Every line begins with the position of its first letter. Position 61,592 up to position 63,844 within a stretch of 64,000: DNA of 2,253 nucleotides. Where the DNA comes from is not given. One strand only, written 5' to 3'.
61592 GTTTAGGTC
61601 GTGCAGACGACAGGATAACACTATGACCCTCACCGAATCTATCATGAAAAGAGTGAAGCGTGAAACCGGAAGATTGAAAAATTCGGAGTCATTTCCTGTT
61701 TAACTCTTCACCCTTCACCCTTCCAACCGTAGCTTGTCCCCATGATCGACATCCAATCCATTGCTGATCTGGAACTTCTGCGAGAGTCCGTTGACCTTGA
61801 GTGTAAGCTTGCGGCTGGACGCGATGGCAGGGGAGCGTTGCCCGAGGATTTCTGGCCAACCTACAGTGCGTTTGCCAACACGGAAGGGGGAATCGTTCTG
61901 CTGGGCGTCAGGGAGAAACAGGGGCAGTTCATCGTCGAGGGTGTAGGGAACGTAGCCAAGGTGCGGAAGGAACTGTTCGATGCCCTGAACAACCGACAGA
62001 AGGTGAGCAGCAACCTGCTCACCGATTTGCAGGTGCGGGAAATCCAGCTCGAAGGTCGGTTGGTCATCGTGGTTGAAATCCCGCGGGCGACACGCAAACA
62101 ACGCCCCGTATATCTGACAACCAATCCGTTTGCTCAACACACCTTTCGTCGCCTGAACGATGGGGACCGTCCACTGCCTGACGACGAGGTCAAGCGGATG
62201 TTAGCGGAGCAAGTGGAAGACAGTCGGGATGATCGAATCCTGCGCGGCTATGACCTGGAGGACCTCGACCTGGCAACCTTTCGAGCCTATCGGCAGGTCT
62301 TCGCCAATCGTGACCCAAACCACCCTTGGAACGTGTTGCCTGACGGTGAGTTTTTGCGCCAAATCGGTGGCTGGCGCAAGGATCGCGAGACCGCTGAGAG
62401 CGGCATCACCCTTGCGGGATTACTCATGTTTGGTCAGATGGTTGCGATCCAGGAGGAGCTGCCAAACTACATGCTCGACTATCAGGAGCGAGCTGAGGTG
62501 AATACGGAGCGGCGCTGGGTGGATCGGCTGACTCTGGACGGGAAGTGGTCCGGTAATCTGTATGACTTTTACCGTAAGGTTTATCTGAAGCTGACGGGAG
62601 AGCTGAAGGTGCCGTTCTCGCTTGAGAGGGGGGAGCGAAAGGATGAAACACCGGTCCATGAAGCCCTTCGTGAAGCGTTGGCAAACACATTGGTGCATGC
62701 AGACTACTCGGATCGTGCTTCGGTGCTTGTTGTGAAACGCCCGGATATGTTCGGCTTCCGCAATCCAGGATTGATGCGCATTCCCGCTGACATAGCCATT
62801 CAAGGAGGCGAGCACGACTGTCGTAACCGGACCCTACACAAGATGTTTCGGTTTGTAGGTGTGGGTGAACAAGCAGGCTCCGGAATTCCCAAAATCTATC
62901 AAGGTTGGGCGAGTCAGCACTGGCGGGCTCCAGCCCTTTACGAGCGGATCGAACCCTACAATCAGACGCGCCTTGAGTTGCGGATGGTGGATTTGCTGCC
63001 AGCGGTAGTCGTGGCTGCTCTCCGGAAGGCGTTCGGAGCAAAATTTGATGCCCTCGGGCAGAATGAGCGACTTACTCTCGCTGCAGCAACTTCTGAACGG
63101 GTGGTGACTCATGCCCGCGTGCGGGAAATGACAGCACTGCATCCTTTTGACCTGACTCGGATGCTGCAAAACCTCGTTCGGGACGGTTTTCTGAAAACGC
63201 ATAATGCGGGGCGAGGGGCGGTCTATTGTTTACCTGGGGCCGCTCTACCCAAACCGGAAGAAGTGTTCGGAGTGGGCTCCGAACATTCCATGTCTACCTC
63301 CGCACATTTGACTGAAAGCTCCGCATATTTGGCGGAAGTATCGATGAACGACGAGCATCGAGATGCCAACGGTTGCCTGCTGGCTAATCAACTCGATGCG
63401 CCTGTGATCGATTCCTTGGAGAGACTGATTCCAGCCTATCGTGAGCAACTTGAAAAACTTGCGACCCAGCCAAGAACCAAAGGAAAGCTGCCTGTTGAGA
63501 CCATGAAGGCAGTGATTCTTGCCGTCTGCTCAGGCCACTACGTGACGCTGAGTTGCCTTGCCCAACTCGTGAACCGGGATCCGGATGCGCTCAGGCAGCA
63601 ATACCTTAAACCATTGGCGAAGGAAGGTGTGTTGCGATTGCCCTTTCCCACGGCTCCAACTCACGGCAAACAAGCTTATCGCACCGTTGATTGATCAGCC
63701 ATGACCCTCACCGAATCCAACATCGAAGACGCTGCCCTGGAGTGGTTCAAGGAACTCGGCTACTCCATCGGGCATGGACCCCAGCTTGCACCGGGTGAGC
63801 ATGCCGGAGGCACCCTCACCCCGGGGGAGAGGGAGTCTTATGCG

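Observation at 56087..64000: Type I R-M operon in which four of seven genes are non-R-M cargo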

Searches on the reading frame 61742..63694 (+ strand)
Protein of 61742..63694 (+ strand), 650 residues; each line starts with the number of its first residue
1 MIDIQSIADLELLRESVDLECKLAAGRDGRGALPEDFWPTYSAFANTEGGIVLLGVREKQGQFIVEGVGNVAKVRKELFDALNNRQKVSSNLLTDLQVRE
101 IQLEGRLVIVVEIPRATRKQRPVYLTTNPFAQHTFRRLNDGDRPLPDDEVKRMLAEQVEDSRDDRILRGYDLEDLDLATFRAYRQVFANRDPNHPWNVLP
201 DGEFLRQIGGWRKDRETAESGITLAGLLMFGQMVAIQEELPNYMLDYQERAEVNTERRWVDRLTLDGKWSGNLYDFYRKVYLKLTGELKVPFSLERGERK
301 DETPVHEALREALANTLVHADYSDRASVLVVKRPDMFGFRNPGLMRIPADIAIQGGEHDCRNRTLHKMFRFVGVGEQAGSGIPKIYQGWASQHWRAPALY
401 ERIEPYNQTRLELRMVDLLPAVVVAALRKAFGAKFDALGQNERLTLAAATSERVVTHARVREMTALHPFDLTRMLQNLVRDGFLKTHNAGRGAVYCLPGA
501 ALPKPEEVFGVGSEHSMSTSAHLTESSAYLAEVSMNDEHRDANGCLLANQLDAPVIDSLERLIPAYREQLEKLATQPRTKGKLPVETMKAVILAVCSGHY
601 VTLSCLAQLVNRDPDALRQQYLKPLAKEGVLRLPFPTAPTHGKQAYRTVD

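Call 8: search_protein_families(library=pfam, proteins=[window:61742-63694:+], max_evalue=0.01)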
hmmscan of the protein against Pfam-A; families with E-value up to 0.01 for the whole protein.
window:61742-63694:+ (650 aa): 3 families
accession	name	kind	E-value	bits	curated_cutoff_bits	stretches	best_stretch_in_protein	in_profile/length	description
PF04326.19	SLFN_AlbA_2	-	1.7e-11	45.1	25.3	1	17-145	3-117/118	Schlafen, AlbA_2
PF13749.12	HATPase_c_4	-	1.6e-06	28.5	26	1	338-402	14-81/89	Putative ATP-dependent DNA helicase recG C-terminal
PF21247.3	Fic-like_C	-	0.0043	17.3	27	0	603-647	18-62/64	Filamentation induced by cAMP protein Fic-like, C-terminal domain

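Call 9: search_protein_families(library=ncbifam, proteins=[window:61742-63694:+], max_evalue=0.01)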
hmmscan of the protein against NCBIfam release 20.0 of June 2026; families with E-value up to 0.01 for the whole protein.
window:61742-63694:+ (650 aa): 0 families

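Call 10: search_protein_families(library=padloc, proteins=[window:61742-63694:+], max_evalue=0.01)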
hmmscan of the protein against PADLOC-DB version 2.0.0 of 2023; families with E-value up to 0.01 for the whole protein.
window:61742-63694:+ (650 aa): 3 families
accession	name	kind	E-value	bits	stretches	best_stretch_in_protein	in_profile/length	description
PDLC02394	pAgo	-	2.4e-11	40.1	1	37-345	57-356/1121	-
PDLC02402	Aga_SIR2-PNTD1-PNTD2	-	2.7e-07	27.1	1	156-343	305-481/876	Class I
PDLC02418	Aga_SIR2-Kinase-PNTD1-PNTD2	-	0.00035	16.9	1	265-345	281-361/756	Class I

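Call 11: find_encoding_contigs(protein=window:61742-63694:+, flank=10000, max_places=6)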
Protein window:61742-63694:+ (650 aa): 1 contig read that carries it; 1 place shown.
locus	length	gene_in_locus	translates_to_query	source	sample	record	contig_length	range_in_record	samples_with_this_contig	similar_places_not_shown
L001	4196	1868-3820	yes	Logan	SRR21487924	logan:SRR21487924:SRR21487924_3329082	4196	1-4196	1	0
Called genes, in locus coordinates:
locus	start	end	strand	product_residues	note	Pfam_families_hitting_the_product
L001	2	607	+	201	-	?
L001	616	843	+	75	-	-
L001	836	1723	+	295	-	PF01972:SDH_protease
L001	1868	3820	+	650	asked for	PF04326:SLFN_AlbA_2, PF13749:HATPase_c_4 (weak)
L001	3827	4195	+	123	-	?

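Call 60: search_solved_structures(query=window:61742-63694:+, max_evalue=1)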
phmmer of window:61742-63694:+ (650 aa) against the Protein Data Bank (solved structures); distinct sequences matched with E-value up to 1: 2.
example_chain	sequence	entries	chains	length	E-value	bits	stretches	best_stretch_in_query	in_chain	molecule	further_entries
3lmm_A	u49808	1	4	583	0.0016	19.9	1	307-412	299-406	Uncharacterized protein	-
2kyy_A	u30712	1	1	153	0.014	16.8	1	11-143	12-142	Possible ATP-dependent DNA helicase RecG-related protein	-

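Call 65: find_homologous_proteins(query=window:61742-63694:+)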
Query window:61742-63694:+ (650 aa): 5000 proteins with E <= 0.001 among 8000 candidates; the best 120 are listed.
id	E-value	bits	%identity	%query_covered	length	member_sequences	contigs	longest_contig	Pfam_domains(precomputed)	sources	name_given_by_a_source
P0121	0.0e+0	1477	100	100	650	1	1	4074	PF13749.13,PF04326.20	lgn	-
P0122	0.0e+0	1457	98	100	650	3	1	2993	PF13749.13,PF04326.20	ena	-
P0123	0.0e+0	1443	97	100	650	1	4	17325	PF13749.13,PF04326.20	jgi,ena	-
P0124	0.0e+0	1318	89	100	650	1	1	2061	PF13749.13,PF04326.20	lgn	-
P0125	0.0e+0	1292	86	100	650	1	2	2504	PF13749.13,PF04326.20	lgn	-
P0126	0.0e+0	1291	86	100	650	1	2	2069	PF13749.13,PF04326.20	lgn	-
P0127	0.0e+0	1291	86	100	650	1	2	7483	PF13749.13,PF04326.20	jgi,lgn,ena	-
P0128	0.0e+0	1289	86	100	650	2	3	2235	PF13749.13,PF04326.20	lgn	-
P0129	0.0e+0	1288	86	100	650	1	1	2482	PF13749.13,PF04326.20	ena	-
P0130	0.0e+0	1282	85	100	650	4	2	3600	PF13749.13,PF04326.20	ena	-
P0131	0.0e+0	1282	86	100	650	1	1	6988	PF13749.13,PF04326.20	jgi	jgi:predicted HTH transcriptional regulator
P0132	0.0e+0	1281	85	100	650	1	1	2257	PF13749.13,PF04326.20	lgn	-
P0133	0.0e+0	1281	85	100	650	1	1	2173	PF13749.13,PF04326.20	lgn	-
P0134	0.0e+0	1272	86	100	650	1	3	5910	PF13749.13,PF04326.20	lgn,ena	-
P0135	0.0e+0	1268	84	100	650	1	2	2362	PF13749.13,PF04326.20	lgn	-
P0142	0.0e+0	1242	82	100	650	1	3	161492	PF13749.13,PF04326.20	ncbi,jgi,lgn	ncbi:MAG: hypothetical protein RLZZ179_647 [Verrucomicrobiota bacterium]|jgi:predicted HTH transcrip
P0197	0.0e+0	1127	73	100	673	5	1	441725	PF13749.13,PF04326.20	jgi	jgi:ATP-dependent DNA helicase RecG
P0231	0.0e+0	1057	70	100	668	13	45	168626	PF13749.13,PF04326.20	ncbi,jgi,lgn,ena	-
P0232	0.0e+0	1057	71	100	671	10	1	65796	PF13749.13,PF04326.20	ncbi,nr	ncbi:MAG: putative DNA binding domain-containing protein [Pseudomonas sp.]|nr:putative DNA binding d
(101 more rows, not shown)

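Call 66: find_encoding_contigs(protein=P0142, flank=8000, max_places=2)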
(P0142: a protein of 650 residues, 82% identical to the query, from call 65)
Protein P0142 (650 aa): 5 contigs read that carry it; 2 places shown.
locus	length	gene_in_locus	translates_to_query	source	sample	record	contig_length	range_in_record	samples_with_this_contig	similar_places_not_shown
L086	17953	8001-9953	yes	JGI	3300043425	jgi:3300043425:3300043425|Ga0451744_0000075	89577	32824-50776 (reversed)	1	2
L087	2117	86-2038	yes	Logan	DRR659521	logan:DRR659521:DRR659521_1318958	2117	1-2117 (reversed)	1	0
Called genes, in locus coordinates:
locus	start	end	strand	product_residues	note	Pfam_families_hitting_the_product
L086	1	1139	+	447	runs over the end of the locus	PF01420:Methylase_S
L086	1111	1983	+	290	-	PF18144:SMODS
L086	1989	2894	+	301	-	PF18159:S_4TM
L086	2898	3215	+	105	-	-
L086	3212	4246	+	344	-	PF13310:Virulence_RhuM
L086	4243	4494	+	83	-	-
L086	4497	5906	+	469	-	PF04326:SLFN_AlbA_2, PF13749:HATPase_c_4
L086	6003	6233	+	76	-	-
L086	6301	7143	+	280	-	PF13428:TPR_14 (faint)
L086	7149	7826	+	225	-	-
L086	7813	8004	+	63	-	-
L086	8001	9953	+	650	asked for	PF04326:SLFN_AlbA_2, PF13749:HATPase_c_4 (weak)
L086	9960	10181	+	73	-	-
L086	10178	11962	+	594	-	PF03235:GmrSD_N, PF07510:GmrSD_C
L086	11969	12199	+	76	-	-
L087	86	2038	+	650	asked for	PF04326:SLFN_AlbA_2, PF13749:HATPase_c_4 (weak)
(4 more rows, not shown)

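Call 67: find_encoding_contigs(protein=P0231, flank=8000, max_places=3)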
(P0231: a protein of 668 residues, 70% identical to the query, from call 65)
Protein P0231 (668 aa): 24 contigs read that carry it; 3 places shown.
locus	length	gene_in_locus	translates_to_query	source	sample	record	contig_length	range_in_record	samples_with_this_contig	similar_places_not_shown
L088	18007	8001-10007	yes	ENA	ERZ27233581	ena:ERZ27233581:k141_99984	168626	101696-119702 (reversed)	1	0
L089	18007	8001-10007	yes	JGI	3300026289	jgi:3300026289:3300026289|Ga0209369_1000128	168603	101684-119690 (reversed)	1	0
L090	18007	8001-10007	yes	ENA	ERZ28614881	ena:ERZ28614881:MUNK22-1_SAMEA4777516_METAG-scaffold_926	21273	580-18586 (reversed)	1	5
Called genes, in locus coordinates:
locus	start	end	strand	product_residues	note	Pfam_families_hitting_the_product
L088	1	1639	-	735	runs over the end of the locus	PF27165:TnsB_N (faint), PF27135:HTH_TnsB, PF09299:Mu-transpos_C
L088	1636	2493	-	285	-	PF08722:Tn7_TnsA-like_N, PF08721:Tn7_Tnp_TnsA_C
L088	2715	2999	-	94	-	-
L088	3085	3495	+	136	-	PF13560:HTH_31 (weak)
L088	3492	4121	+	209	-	-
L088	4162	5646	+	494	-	PF12161:HsdM_N, PF02384:N6_Mtase, PF01170:UPF0020 (weak), PF20473:MmeI_Mtase (faint), PF07669:Eco57I (weak)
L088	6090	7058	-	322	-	PF05598:DUF772, PF01609:DDE_Tnp_1, PF13612:DDE_Tnp_1_3, PF13751:DDE_Tnp_1_6 (faint)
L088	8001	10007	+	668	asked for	PF04326:SLFN_AlbA_2 (weak), PF13749:HATPase_c_4 (weak)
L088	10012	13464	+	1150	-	PF13643:DUF4145, PF04313:HSDR_N (faint), PF00270:DEAD, PF04851:ResIII, PF18766:SWI2_SNF2, PF00271:Helicase_C (weak), PF08463:EcoEI_R_C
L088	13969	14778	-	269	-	-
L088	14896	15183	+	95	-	PF13560:HTH_31, PF01381:HTH_3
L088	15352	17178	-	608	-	PF13522:GATase_6, PF13537:GATase_7, PF01380:SIS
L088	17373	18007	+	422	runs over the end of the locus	PF25919:BSH_CusB (faint), PF25917:BSH_RND (weak), PF25973:BSH_CzcB, PF25967:RND-MFP_C (faint), PF25975:CzcB_C (weak), PF25989:YknX_C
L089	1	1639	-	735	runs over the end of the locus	PF27165:TnsB_N (faint), PF27135:HTH_TnsB, PF09299:Mu-transpos_C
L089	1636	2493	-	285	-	PF08722:Tn7_TnsA-like_N, PF08721:Tn7_Tnp_TnsA_C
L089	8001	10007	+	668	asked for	PF04326:SLFN_AlbA_2 (weak), PF13749:HATPase_c_4 (weak)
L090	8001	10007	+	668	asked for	PF04326:SLFN_AlbA_2 (weak), PF13749:HATPase_c_4 (weak)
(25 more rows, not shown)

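Call 68: find_encoding_contigs(protein=P0197, flank=8000, max_places=2)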
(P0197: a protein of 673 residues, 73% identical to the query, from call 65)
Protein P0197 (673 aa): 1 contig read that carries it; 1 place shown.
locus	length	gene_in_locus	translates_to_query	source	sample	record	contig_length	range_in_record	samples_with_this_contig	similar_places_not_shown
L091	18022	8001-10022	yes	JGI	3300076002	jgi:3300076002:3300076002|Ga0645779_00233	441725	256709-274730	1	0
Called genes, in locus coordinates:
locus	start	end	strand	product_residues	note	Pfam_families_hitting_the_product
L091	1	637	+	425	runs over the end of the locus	PF13187:Fer4_9 (faint), PF13237:Fer4_10 (faint), PF00037:Fer4 (faint), PF13183:Fer4_8, PF13534:Fer4_17, PF02754:CCG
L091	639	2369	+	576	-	PF27537:HoxH, PF00374:NiFeSe_Hases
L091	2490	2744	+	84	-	PF02604:PhdYeFM_antitox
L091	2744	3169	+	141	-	PF01850:PIN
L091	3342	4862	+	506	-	PF12161:HsdM_N, PF02384:N6_Mtase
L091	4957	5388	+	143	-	PF08780:NTase_sub_bind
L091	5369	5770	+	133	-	PF22600:MTPAP-like_central (weak), PF01909:NTP_transf_2 (weak), PF18765:Polbeta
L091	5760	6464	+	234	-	PF17761:DUF1016_N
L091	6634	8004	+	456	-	PF01420:Methylase_S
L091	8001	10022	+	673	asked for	PF04326:SLFN_AlbA_2, PF13749:HATPase_c_4 (faint)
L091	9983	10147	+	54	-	-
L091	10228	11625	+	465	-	PF04326:SLFN_AlbA_2, PF13749:HATPase_c_4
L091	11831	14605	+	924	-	PF04313:HSDR_N, PF04851:ResIII, PF18766:SWI2_SNF2, PF00270:DEAD (weak), PF22679:T1R_D3-like, PF11867:T1RH-like_C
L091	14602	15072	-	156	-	PF05425:CopD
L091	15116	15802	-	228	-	PF01182:Glucosamine_iso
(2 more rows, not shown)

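Call 69: find_encoding_contigs(protein=P0232, flank=8000, max_places=2)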
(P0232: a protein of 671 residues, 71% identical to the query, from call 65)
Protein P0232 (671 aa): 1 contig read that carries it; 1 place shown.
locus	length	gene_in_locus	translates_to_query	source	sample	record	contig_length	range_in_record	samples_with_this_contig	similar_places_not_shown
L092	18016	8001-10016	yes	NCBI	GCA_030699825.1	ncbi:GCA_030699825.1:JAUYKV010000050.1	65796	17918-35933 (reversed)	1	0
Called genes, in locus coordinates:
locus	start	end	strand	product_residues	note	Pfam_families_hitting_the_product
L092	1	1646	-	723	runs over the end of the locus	PF06048:DUF927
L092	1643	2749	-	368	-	PF22022:Phage_int_M (weak), PF00589:Phage_integrase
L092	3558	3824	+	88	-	-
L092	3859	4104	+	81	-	PF02604:PhdYeFM_antitox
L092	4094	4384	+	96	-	PF05016:ParE_toxin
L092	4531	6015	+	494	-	PF12161:HsdM_N, PF02384:N6_Mtase, PF01170:UPF0020, PF07669:Eco57I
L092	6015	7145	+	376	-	PF01420:Methylase_S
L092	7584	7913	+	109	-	PF13361:UvrD_C, PF13538:UvrD_C_2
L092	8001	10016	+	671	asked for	PF04326:SLFN_AlbA_2, PF13749:HATPase_c_4 (faint)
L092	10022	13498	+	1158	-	PF13643:DUF4145, PF04313:HSDR_N (faint), PF00270:DEAD, PF04851:ResIII, PF18766:SWI2_SNF2, PF08463:EcoEI_R_C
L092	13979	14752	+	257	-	PF00005:ABC_tran, PF02463:SMC_N (weak), PF13304:AAA_21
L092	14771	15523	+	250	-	PF00497:SBP_bac_3, PF10613:Lig_chan-Glu_bd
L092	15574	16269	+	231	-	PF00528:BPD_transp_1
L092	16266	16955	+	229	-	PF00528:BPD_transp_1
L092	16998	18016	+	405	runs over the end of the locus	PF13679:Methyltransf_32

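Call 70: find_related_loci(query=window:61742-63694:+, collection=metagenome_contigs, flank=8000)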
Query window:61742-63694:+ (650 aa) in metagenome_contigs; peptide patterns used: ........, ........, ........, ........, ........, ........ (x = any residue, [..] = any of these).
258 stretches matched a pattern; 207 encode a relative of the query (tblastn E <= 1e-3); the best 80 are kept; 80 distinct loci.
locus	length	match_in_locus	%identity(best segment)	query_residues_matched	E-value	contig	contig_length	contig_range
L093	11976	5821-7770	97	1-650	0e+0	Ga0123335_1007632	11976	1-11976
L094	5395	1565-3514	97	1-650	0e+0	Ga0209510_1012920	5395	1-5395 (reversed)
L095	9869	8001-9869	97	1-623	0e+0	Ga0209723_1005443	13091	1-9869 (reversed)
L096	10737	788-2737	80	1-649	0e+0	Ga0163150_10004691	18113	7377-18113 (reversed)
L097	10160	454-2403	80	1-649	0e+0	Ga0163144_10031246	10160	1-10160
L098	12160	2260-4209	80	1-649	0e+0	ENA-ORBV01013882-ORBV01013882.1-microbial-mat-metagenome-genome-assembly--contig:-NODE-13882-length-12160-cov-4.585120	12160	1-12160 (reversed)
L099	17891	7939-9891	79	1-650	0e+0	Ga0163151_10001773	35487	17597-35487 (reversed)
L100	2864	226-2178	79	1-650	0e+0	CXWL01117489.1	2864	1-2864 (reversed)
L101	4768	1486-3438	77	1-650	0e+0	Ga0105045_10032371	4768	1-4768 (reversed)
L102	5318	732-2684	77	1-650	0e+0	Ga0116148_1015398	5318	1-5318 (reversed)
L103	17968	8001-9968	74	1-649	0e+0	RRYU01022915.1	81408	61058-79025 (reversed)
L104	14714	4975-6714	84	71-650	0e+0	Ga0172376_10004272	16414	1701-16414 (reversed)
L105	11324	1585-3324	84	71-650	0e+0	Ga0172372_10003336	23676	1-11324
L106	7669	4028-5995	75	1-649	0e+0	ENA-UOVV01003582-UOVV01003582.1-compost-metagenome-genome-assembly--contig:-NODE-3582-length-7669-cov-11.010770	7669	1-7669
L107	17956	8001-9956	77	1-650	0e+0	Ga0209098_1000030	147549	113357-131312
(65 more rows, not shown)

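Call 110: search_dna_similar(query=window:61742-63694:+, collection=plasmids, mode=protein, max_rows=8)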
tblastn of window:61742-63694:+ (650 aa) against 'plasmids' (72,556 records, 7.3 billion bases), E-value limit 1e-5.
Records with a match: 30; places in all: 30; records where one place covers at least 80% of the query: 11.
Best place of each record, by identity: <60% 30.
By first word of the organism name: Pseudoalteromonas 5; Burkholderia 4; Sinorhizobium 3; Bacteroides 2; Lactobacillus 2; Staphylococcus 2; Ralstonia 2; Pantoea 1; Parabacteroides 1; Fusobacteria 1; and 7 more.
By predicted mobility (MOB-suite, as given by PLSDB): non-mobilizable 19; conjugative 6; mobilizable 5.
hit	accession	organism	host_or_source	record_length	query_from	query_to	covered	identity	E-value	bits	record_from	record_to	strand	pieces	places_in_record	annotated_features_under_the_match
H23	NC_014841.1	Pantoea sp. At-9b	-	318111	4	649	99%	48.2%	0e+0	617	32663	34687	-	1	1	RNA-binding domain-containing protein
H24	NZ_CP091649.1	Burkholderia aenigmatica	-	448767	9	649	99%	47.4%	1e-169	544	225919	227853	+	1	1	RNA-binding domain-containing protein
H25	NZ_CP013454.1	Burkholderia vietnamiensis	plant roots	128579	1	647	100%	46.1%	2e-169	543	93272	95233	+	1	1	RNA-binding domain-containing protein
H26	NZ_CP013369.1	Burkholderia ubonensis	soil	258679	9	649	99%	46.4%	1e-168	541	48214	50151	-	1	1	RNA-binding domain-containing protein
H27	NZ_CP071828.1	Burkholderia anthina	pure culture,RoundUp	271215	9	647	98%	46.1%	1e-168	541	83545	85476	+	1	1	RNA-binding domain-containing protein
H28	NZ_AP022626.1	Pseudoalteromonas sp. PS1M3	-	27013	4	647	99%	43.5%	1e-165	532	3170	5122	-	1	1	RNA-binding domain-containing protein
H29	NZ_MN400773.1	Pseudoalteromonas translucida TAC125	-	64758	4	647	99%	42.8%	9e-163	524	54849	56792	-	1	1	RNA-binding domain-containing protein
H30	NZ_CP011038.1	Pseudoalteromonas nigrifaciens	mussels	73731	4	647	99%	42.8%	2e-162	523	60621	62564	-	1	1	RNA-binding domain-containing protein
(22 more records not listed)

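Call 111: get_annotated_region(hit=H23, flank=7000)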
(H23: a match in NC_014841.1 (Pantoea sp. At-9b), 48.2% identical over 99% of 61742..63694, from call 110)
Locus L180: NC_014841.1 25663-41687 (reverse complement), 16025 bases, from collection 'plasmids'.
description: Pantoea sp. At-9b plasmid pPAT9B04, complete sequence
organism: Pantoea sp. At-9b (NCBI taxid 592316)
taxonomy: Bacteria; Pseudomonadota; Gammaproteobacteria; Enterobacterales; Erwiniaceae; Pantoea; Pantoea sp. At-9b
host: -; source: -; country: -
typing (MOB-suite, as given by PLSDB): non-mobilizable; replicon rep_cluster_962
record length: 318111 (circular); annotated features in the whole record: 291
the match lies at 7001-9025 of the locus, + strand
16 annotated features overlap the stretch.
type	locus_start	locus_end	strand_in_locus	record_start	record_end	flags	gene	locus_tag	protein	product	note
CDS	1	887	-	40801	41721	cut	-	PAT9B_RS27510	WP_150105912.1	ABC transporter permease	GO:0008643 - carbohydrate transport [Evidence IEA]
CDS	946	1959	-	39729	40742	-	-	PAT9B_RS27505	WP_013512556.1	ABC transporter permease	-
CDS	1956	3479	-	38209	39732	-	-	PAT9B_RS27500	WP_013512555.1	sugar ABC transporter ATP-binding protein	-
CDS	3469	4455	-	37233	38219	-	-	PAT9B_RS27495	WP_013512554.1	sugar ABC transporter substrate-binding protein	-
CDS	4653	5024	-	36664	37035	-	-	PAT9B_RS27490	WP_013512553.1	EthD domain-containing protein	-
CDS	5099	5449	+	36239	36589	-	-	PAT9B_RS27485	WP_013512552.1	MerR family transcriptional regulator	GO:0006355 - regulation of DNA-templated transcription [Evidence IEA]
CDS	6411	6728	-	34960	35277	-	-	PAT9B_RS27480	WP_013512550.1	ASCH domain-containing protein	-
CDS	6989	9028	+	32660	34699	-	-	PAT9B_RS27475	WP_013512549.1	RNA-binding domain-containing protein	-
CDS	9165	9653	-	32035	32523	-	-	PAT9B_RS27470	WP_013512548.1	DinB family protein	-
CDS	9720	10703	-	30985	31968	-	-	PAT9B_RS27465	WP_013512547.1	helix-turn-helix domain-containing protein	GO:0006355 - regulation of DNA-templated transcription [Evidence IEA]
CDS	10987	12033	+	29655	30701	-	-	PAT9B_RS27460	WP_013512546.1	phenylacetaldoxime dehydratase family protein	-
CDS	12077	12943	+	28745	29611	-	-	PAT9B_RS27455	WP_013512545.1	transporter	-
CDS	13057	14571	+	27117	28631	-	-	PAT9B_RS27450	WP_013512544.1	amidase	-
CDS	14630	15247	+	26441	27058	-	nthA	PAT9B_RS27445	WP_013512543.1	nitrile hydratase subunit alpha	GO:0050898 - nitrile metabolic process [Evidence IEA]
CDS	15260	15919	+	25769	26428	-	nthB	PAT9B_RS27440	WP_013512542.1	nitrile hydratase subunit beta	GO:0050898 - nitrile metabolic process [Evidence IEA]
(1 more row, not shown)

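Call 115: search_protein_families(library=phrogs, proteins=[window:61742-63694:+], max_evalue=0.001)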
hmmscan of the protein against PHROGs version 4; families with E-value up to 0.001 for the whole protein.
window:61742-63694:+ (650 aa): 1 family
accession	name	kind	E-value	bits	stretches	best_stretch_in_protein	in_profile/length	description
phrog_12156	-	DNA, RNA and nucleotide metabolism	2.3e-41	143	1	40-487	40-470/485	DNA helicase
